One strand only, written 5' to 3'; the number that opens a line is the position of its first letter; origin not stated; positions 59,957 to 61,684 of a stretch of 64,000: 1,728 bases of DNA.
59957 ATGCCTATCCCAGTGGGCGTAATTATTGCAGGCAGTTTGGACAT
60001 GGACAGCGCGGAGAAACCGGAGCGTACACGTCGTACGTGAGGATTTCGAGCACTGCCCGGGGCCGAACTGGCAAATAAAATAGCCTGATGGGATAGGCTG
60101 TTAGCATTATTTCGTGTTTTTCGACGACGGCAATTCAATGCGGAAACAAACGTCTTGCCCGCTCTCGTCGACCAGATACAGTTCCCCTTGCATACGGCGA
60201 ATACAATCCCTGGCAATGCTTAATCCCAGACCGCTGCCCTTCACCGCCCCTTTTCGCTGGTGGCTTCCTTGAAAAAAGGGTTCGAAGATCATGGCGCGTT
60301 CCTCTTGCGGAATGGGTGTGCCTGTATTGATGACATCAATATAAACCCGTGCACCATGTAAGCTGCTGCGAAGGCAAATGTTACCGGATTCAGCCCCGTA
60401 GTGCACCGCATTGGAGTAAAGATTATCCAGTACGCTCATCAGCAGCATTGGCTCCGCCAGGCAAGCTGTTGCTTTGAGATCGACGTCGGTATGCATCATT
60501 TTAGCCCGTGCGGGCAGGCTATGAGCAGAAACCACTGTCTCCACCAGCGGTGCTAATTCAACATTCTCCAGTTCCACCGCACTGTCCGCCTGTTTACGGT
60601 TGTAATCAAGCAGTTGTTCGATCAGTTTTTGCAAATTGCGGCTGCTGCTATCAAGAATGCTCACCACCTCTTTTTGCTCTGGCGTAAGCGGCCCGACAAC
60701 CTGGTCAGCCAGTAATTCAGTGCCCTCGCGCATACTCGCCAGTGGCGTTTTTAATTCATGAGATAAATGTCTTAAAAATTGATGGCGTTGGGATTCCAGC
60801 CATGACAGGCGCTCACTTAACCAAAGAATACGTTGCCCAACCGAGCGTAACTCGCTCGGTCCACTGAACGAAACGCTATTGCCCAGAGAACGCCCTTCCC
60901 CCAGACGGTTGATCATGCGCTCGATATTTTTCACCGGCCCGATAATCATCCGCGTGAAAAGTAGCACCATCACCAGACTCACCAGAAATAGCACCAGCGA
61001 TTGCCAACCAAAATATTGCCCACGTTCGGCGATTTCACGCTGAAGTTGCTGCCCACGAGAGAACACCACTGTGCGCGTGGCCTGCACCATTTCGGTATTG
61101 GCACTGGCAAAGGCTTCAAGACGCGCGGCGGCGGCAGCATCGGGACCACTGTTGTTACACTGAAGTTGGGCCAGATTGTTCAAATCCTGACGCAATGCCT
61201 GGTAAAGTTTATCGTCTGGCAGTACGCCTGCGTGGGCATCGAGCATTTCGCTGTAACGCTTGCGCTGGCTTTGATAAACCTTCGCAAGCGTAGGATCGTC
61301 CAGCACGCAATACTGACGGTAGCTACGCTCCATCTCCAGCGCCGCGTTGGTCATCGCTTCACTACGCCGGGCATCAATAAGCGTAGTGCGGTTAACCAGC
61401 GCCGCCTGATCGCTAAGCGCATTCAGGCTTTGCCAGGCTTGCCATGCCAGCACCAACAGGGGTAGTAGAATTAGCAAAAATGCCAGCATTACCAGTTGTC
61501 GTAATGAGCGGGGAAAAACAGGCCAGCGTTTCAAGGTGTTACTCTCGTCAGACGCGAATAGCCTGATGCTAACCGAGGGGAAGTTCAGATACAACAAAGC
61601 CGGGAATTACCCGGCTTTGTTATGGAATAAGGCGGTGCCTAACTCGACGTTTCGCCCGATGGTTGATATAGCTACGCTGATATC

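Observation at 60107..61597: glrK probably initiates at TTG, and glrK-qseG-glrR-glnB are tightly packed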

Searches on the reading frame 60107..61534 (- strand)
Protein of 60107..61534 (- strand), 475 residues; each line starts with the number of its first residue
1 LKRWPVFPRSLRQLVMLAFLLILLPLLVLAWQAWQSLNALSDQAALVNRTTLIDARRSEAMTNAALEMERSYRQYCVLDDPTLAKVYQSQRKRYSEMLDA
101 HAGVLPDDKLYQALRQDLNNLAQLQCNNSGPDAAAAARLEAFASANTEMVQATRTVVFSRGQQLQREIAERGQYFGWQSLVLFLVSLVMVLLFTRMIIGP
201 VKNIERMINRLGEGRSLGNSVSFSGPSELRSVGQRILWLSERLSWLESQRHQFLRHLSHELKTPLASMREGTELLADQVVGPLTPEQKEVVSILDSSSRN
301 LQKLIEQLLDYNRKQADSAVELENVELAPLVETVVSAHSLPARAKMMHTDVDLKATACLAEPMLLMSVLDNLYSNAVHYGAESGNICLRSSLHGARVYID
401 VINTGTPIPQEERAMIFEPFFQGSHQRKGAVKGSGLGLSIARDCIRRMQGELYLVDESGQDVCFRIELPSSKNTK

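Call 7: find_related_loci(query=window:60107-61534:-, collection=genome_contigs, flank=3500)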
Query window:60107-61534:- (475 aa) in genome_contigs; peptide patterns used: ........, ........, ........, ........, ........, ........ (x = any residue, [..] = any of these).
314 stretches matched a pattern; 278 encode a relative of the query (tblastn E <= 1e-3); the best 80 are kept; 80 distinct loci.
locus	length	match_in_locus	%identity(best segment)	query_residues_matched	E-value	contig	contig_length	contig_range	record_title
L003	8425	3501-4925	99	1-475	0e+0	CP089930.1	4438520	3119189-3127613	Escherichia coli strain E69 chromosome, complete genome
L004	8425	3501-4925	98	1-475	0e+0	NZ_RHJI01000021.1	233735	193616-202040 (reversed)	Escherichia sp. E1V33 1V33_21_consensus, whole genome shotgun sequence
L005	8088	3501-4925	98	1-475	0e+0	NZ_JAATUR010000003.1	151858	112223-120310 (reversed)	Escherichia coli strain SCPM-O-B-8794 3length=151858, whole genome shotgun sequence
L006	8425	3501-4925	96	1-475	0e+0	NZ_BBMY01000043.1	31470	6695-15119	Escherichia albertii NBRC 107761 = DSM 17582 strain NBRC 107761, whole genome shotgun sequence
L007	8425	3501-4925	89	1-473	0e+0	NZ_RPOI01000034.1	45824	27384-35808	Citrobacter youngae strain CCUG 30791 citrobacter_youngae_CCUG30791T_0000034, whole genome shotgun sequence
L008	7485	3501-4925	89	1-473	0e+0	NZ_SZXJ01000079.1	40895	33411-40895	Citrobacter sp. wls619 contig52, whole genome shotgun sequence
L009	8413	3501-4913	89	1-471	0e+0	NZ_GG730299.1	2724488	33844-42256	Citrobacter youngae ATCC 29220 Scfld0, whole genome shotgun sequence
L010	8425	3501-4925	87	1-475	0e+0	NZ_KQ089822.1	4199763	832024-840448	Citrobacter sp. MGH106 aetzL-supercont1.1, whole genome shotgun sequence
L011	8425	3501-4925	88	1-473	0e+0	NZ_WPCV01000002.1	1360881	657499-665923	Citrobacter sp. On2M On2M_2, whole genome shotgun sequence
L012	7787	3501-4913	89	1-471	0e+0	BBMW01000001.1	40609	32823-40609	Citrobacter werkmanii NBRC 105721 DNA, contig: CIWKM01, whole genome shotgun sequence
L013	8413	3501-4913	88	1-471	0e+0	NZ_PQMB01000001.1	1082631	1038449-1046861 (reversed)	Citrobacter amalonaticus strain S646 scaffold1.1, whole genome shotgun sequence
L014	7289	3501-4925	88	1-473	0e+0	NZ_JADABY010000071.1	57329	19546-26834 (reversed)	Citrobacter sp. Res13-Sevr-PEB04-36 seq_tig71, whole genome shotgun sequence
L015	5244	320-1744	89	1-473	0e+0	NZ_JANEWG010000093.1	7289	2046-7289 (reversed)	Citrobacter sp. Awk 4 510132-22-93, whole genome shotgun sequence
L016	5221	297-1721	88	1-473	0e+0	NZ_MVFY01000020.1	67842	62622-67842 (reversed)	Citrobacter portucalensis strain A60 A60_S7_L001_NODE_20_length_67842_cov_19.7261, whole genome shotgun sequence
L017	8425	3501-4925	89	1-473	0e+0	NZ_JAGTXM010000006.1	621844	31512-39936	Citrobacter amalonaticus strain ku-bf3 scaffold_5, whole genome shotgun sequence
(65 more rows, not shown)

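Call 17: find_homologous_proteins(query=window:60110-61534:-, max_evalue=1e-40)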
Query window:60110-61534:- (475 aa): 1775 proteins with E <= 1e-40 among 8000 candidates; the best 120 are listed.
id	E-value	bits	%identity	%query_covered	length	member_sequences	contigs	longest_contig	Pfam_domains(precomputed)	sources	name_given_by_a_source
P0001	0.0e+0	1041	100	100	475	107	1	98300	PF00672.31,PF02518.32,PF00512.32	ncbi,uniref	ncbi:two component system sensor histidine kinase QseE/GlrK [Escherichia coli]|uniref:two component 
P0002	0.0e+0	1041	100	100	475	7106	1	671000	PF02518.32,PF00512.32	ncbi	ncbi:TPA: two component system sensor histidine kinase QseE/GlrK [Escherichia coli]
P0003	2.6e-297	1004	100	97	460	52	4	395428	PF00672.31,PF02518.32,PF00512.32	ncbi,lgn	-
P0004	6.5e-297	1003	99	97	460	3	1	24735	PF00672.31,PF02518.32,PF00512.32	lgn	-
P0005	1.6e-296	1001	99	97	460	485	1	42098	PF02518.32,PF00512.32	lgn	-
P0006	3.6e-295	997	99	97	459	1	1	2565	PF00672.31,PF02518.32,PF00512.32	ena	-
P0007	7.6e-273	923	89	99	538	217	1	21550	PF02518.32,PF00512.32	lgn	-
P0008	8.7e-273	923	88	100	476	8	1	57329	PF02518.32,PF00512.32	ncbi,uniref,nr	ncbi:two component system sensor histidine kinase QseE/GlrK [Citrobacter sp. Res13-Sevr-PEB04-36]|un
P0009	2.0e-272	922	87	100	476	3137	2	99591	PF02518.32,PF00512.32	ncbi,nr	ncbi:two component system sensor histidine kinase QseE/GlrK [Salmonella enterica]|nr:two component s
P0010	3.0e-272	921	89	99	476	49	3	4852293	PF02518.32,PF00512.32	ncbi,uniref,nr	ncbi:two component system sensor histidine kinase QseE/GlrK [Citrobacter braakii]|uniref:two compone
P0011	3.3e-272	921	94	97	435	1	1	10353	PF02518.32,PF00512.32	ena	-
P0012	4.6e-272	921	88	99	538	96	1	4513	PF02518.32,PF00512.32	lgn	-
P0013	4.4e-271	917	88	100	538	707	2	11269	PF02518.32,PF00512.32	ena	-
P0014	6.2e-271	917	88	100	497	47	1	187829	PF02518.32,PF00512.32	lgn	-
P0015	9.1e-271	916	89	99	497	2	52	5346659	PF02518.32,PF00512.32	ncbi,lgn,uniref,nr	ncbi:two-component system sensor kinase [Citrobacter rodentium ICC168]|uniref:histidine kinase n=1 T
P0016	3.7e-270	914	93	94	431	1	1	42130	PF00672.31,PF02518.32,PF00512.32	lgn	-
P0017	5.3e-269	911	90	100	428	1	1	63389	PF00672.31,PF02518.32,PF00512.32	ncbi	ncbi:TPA: two component system sensor histidine kinase QseE/GlrK [Escherichia coli]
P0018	1.5e-267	906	87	99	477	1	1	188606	PF02518.32,PF00512.32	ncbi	ncbi:TPA: two component system sensor histidine kinase QseE/GlrK [Citrobacter freundii]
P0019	3.8e-266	901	87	99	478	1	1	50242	PF02518.32,PF00512.32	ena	-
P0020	8.7e-266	900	87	99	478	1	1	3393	PF02518.32,PF00512.32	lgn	-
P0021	4.6e-265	898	86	99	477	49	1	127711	PF02518.32,PF00512.32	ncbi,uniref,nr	ncbi:two component system sensor histidine kinase QseE/GlrK [uncultured Leclercia sp.]|uniref:two co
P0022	6.4e-265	897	87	99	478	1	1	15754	PF02518.32,PF00512.32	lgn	-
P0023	7.7e-265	897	87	99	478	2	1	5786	PF02518.32,PF00512.32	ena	-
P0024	1.1e-264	896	91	94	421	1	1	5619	PF00672.31,PF02518.32,PF00512.32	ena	-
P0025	1.0e-263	893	86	99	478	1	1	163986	PF02518.32,PF00512.32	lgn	-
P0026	5.0e-263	891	85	99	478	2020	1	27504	PF02518.32,PF00512.32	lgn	-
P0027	1.1e-262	890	85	100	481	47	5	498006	PF02518.32,PF00512.32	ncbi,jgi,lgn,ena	-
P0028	1.2e-262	890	86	99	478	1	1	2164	PF02518.32,PF00512.32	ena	-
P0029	3.2e-262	888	85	100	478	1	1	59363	PF02518.32,PF00512.32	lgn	-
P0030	1.4e-261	886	86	99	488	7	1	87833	PF02518.32,PF00512.32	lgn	-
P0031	5.8e-261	884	85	99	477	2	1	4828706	PF02518.32,PF00512.32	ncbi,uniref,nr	ncbi:two component system sensor histidine kinase QseE/GlrK [Leclercia sp. G3L]|uniref:two component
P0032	1.9e-260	882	85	99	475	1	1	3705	PF02518.32,PF00512.32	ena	-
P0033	2.0e-260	882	85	100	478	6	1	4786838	PF02518.32,PF00512.32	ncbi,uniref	ncbi:two component system sensor histidine kinase QseE/GlrK [Kosakonia sp. BYX6]|uniref:histidine ki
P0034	2.0e-260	882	86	99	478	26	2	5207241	PF02518.32,PF00512.32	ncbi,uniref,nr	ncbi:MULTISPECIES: two component system sensor histidine kinase QseE/GlrK [Kosakonia]|uniref:two com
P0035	1.2e-259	880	84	99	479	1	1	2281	PF02518.32,PF00512.32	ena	-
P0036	1.9e-259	879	84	100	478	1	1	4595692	PF02518.32,PF00512.32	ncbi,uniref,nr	ncbi:two component system sensor histidine kinase QseE/GlrK [Enterobacter kobei]|uniref:two componen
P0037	2.0e-259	879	84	100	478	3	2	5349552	PF02518.32,PF00512.32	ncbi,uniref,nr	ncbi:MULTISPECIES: two component system sensor histidine kinase QseE/GlrK [Enterobacteriaceae]|unire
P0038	2.5e-259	879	85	99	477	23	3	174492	PF02518.32,PF00512.32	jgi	jgi:two-component system sensor histidine kinase GlrK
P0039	2.8e-259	879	85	99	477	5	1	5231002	PF02518.32,PF00512.32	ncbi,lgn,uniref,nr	ncbi:two component system sensor histidine kinase QseE/GlrK [Kosakonia sp. ML.JS2a]|uniref:two compo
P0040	2.8e-259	879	84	100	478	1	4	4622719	PF02518.32,PF00512.32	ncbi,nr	ncbi:two component system sensor histidine kinase QseE/GlrK [Enterobacter kobei]|nr:two component sy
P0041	4.2e-259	878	85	99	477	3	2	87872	PF02518.32,PF00512.32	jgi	-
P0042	5.1e-259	878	84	100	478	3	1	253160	PF02518.32,PF00512.32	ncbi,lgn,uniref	ncbi:two component system sensor histidine kinase QseE/GlrK [Vagococcus sp. WN89Y]|uniref:two compon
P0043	5.2e-259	878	85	100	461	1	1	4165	PF02518.32,PF00512.32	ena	-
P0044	5.4e-259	878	85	99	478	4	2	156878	PF02518.32,PF00512.32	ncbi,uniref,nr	ncbi:two component system sensor histidine kinase QseE/GlrK [Trabulsiella odontotermitis]|uniref:his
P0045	7.7e-259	877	85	100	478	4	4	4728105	PF02518.32,PF00512.32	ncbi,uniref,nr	ncbi:two component system sensor histidine kinase QseE/GlrK [Kosakonia sp. YIM B13605]|uniref:two co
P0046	9.7e-259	877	84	100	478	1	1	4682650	PF02518.32,PF00512.32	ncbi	ncbi:two component system sensor histidine kinase QseE/GlrK [Salmonella enterica]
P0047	1.4e-258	876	87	93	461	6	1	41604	PF02518.32,PF00512.32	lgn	-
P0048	3.6e-258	875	89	94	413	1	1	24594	PF00672.31,PF02518.32,PF00512.32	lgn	-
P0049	6.3e-258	874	85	99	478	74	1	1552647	PF02518.32,PF00512.32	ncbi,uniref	ncbi:two component system sensor histidine kinase QseE/GlrK [Kosakonia cowanii]|uniref:two component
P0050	1.7e-257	873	85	99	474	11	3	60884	PF02518.32,PF00512.32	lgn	-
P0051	1.9e-257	872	83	99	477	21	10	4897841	PF02518.32,PF00512.32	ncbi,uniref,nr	ncbi:two component system sensor histidine kinase QseE/GlrK [Lelliottia sp. V106_10]|uniref:histidin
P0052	2.5e-257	872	84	99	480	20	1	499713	PF02518.32,PF00512.32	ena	-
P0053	3.3e-257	872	85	99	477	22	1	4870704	PF02518.32,PF00512.32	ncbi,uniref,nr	ncbi:two component system sensor histidine kinase QseE/GlrK [Superficieibacter sp. HKU1]|uniref:two 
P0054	8.7e-257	870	84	99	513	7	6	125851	PF02518.32,PF00512.32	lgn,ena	-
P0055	9.1e-257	870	83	100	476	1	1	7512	PF00672.31,PF02518.32,PF00512.32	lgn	-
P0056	9.4e-257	870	85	99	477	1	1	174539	PF02518.32,PF00512.32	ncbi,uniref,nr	ncbi:two component system sensor histidine kinase QseE/GlrK [Enterobacter sp. Bisph1]|uniref:two com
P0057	1.9e-256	869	83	100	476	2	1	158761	PF00672.31,PF02518.32,PF00512.32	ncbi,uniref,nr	ncbi:two component system sensor histidine kinase QseE/GlrK [Pseudescherichia sp.]|uniref:two compon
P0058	2.7e-256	869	83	99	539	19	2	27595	PF02518.32,PF00512.32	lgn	-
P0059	3.3e-256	868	83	100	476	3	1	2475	PF00672.31,PF02518.32,PF00512.32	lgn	-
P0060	3.7e-254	862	84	99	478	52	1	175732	PF02518.32,PF00512.32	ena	-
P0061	5.8e-254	861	82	99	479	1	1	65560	PF02518.32,PF00512.32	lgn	-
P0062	1.1e-253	860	83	100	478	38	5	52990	PF02518.32,PF00512.32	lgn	-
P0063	1.8e-253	859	82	100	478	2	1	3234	PF02518.32,PF00512.32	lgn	-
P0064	2.4e-253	859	82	100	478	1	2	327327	PF02518.32,PF00512.32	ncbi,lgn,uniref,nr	ncbi:two component system sensor histidine kinase QseE/GlrK [Scandinavium sp.]|uniref:two component 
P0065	4.2e-253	858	82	100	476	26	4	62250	PF00672.31,PF02518.32,PF00512.32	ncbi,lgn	-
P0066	4.4e-253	858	82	99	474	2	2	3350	PF02518.32,PF00512.32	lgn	-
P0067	6.8e-253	857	82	100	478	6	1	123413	PF02518.32,PF00512.32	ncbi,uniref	ncbi:two component system sensor histidine kinase QseE/GlrK [Scandinavium sp. NPDC088450]|uniref:two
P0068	9.0e-253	857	81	100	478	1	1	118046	PF02518.32,PF00512.32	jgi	-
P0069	2.7e-252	856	85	96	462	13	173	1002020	PF02518.32,PF00512.32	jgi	jgi:two-component system sensor histidine kinase GlrK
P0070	7.3e-252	854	85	96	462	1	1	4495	PF02518.32,PF00512.32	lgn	-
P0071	1.0e-251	854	81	99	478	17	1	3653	PF02518.32,PF00512.32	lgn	-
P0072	1.0e-251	854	82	100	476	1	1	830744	PF00672.31,PF02518.32,PF00512.32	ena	-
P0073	1.4e-251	853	82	100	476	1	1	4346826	PF00672.31,PF02518.32,PF00512.32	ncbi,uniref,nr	ncbi:two component system sensor histidine kinase QseE/GlrK [Pseudescherichia vulneris]|uniref:two c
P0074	1.4e-251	853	85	96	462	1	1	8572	PF02518.32,PF00512.32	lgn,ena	-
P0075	2.4e-251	852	81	100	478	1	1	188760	PF02518.32,PF00512.32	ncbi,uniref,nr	ncbi:two component system sensor histidine kinase QseE/GlrK [Enterobacter sp. CC120223-11]|uniref:tw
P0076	2.9e-251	852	85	96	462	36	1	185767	PF02518.32,PF00512.32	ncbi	-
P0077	3.5e-251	852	85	96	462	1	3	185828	PF02518.32,PF00512.32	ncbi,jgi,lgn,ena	-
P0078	4.1e-251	852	81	100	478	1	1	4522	PF02518.32,PF00512.32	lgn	-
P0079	6.7e-251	851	85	98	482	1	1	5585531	PF02518.32,PF00512.32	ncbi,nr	ncbi:two component system sensor histidine kinase QseE/GlrK [Klebsiella pneumoniae]|nr:two component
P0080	9.3e-251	850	85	93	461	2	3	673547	PF02518.32,PF00512.32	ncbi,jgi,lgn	-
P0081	1.2e-250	850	84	97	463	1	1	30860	PF02518.32,PF00512.32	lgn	-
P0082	1.2e-250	850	84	97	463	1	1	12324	PF02518.32,PF00512.32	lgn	-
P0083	1.2e-250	850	84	97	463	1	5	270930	PF02518.32,PF00512.32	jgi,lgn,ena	jgi:two-component system sensor histidine kinase GlrK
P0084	1.2e-250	850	82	100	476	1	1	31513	PF00672.31,PF02518.32,PF00512.32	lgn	-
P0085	1.4e-250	850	85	96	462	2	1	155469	PF02518.32,PF00512.32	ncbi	-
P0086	1.8e-250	850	84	97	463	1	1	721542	PF02518.32,PF00512.32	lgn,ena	-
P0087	1.8e-250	850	84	97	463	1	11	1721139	PF02518.32,PF00512.32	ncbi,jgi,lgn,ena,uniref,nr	ncbi:two-component sensor histidine kinase [Enterobacter kobei]|uniref:Two-component sensor histidin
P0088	1.8e-250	849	83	99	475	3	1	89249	PF02518.32,PF00512.32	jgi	jgi:Signal transduction histidine kinase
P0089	2.2e-250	849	84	97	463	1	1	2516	PF02518.32,PF00512.32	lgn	-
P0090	2.7e-250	849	85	96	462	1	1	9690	PF02518.32,PF00512.32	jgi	-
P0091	2.9e-250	849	81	100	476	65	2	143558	PF00672.31,PF02518.32,PF00512.32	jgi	-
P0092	3.4e-250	849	82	97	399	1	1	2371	PF00672.31,PF02518.32,PF00512.32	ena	-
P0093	3.6e-250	849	85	96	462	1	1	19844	PF02518.32,PF00512.32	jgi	-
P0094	5.2e-250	848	84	97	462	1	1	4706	PF02518.32,PF00512.32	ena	-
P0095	5.5e-250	848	84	97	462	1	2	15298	PF02518.32,PF00512.32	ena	-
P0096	6.1e-250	848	84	97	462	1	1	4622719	PF02518.32,PF00512.32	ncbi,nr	ncbi:two-component sensor histidine kinase [Enterobacter kobei]|nr:two-component sensor histidine ki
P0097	1.0e-249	847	81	100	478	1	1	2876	PF02518.32,PF00512.32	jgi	-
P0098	1.5e-249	846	81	99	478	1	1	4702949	PF02518.32,PF00512.32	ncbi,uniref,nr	ncbi:two component system sensor histidine kinase QseE/GlrK [[Enterobacter] lignolyticus]|uniref:his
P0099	1.8e-249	846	84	97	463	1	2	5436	PF02518.32,PF00512.32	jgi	-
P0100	6.1e-249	844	80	99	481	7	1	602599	PF02518.32,PF00512.32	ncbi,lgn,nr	ncbi:two component system sensor histidine kinase QseE/GlrK [Enterobacteriaceae bacterium RIT691]|nr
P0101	9.2e-249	844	82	100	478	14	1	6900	PF02518.32,PF00512.32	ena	-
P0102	1.2e-248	844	86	96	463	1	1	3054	PF02518.32,PF00512.32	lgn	-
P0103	2.2e-248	843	84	96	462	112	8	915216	PF02518.32,PF00512.32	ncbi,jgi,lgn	-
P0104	6.1e-248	841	84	97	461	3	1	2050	PF02518.32,PF00512.32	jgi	-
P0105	6.3e-248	841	81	99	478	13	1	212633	PF02518.32,PF00512.32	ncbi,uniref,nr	ncbi:two component system sensor histidine kinase QseE/GlrK [Cedecea colo]|uniref:histidine kinase n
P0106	7.8e-248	841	83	97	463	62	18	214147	PF02518.32,PF00512.32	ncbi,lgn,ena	-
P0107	8.0e-248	841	83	96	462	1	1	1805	PF02518.32,PF00512.32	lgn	-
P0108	1.8e-247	840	85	93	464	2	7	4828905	PF02518.32,PF00512.32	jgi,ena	jgi:two-component system sensor histidine kinase GlrK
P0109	5.3e-247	838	84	96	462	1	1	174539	PF02518.32,PF00512.32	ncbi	-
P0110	5.7e-247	838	83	96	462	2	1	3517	PF02518.32,PF00512.32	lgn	-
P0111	6.3e-247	838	83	93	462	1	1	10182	PF02518.32,PF00512.32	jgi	jgi:two-component system sensor histidine kinase GlrK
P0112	5.2e-246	835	83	97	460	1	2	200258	PF00672.31,PF02518.32,PF00512.32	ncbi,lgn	-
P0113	1.3e-245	833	83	97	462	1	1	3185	PF02518.32,PF00512.32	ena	-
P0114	2.0e-245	833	80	100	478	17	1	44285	PF02518.32,PF00512.32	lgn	-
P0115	2.7e-245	832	84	96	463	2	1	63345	PF02518.32,PF00512.32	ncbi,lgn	-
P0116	3.1e-245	832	81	99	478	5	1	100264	PF02518.32,PF00512.32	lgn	-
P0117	3.4e-245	832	83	93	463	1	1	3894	PF02518.32,PF00512.32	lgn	-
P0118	3.5e-245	832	81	99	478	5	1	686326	PF02518.32,PF00512.32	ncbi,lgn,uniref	ncbi:two component system sensor histidine kinase QseE/GlrK [Dryocola clanedunensis]|uniref:two comp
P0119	3.6e-245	832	81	99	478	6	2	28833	PF02518.32,PF00512.32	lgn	-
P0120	1.7e-244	830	80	99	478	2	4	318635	PF02518.32,PF00512.32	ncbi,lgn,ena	-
